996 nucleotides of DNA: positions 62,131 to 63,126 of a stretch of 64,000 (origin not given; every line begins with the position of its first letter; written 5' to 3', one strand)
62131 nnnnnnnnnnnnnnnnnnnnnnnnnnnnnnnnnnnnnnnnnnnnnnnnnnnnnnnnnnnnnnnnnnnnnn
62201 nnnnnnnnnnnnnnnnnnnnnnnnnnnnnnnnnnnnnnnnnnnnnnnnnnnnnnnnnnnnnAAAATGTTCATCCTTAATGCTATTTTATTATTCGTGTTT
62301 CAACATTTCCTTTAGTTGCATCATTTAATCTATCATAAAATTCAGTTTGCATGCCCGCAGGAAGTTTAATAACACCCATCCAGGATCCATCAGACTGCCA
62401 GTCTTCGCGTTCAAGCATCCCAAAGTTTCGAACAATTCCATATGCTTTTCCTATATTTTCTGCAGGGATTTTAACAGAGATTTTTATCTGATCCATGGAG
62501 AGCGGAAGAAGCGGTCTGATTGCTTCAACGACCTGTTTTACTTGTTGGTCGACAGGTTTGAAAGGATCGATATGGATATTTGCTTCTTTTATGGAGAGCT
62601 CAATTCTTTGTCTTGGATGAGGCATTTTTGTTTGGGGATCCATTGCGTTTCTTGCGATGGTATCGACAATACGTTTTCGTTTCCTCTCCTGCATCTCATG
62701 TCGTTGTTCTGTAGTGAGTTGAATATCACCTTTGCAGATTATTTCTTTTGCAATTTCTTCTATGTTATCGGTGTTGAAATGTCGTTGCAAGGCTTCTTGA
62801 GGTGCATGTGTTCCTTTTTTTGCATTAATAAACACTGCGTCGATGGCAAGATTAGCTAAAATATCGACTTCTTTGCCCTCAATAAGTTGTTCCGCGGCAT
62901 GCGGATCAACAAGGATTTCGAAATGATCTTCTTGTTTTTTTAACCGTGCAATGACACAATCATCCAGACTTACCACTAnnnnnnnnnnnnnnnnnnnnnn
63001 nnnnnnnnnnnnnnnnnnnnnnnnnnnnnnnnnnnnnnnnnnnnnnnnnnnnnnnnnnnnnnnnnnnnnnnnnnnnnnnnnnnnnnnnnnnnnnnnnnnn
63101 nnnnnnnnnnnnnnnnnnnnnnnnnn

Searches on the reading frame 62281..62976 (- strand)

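Call 16: search_protein_families(library=pfam, proteins=[window:62281-62976:-])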
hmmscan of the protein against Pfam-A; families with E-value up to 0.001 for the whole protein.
window:62281-62976:- (231 aa): 3 families
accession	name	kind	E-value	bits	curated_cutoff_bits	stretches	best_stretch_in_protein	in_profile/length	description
PF01172.24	SBDS_N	-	2.5e-23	82.2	24.6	1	8-93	3-88/88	Shwachman-Bodian-Diamond syndrome (SBDS) N-terminal domain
PF09377.16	SBDS_domain_II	-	1.4e-19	70.2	27.2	1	101-160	1-60/62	SBDS protein, domain II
PF20268.4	SBDS_C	-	1.1e-18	67.4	27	1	164-231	1-70/71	SBDS protein, C-terminal domain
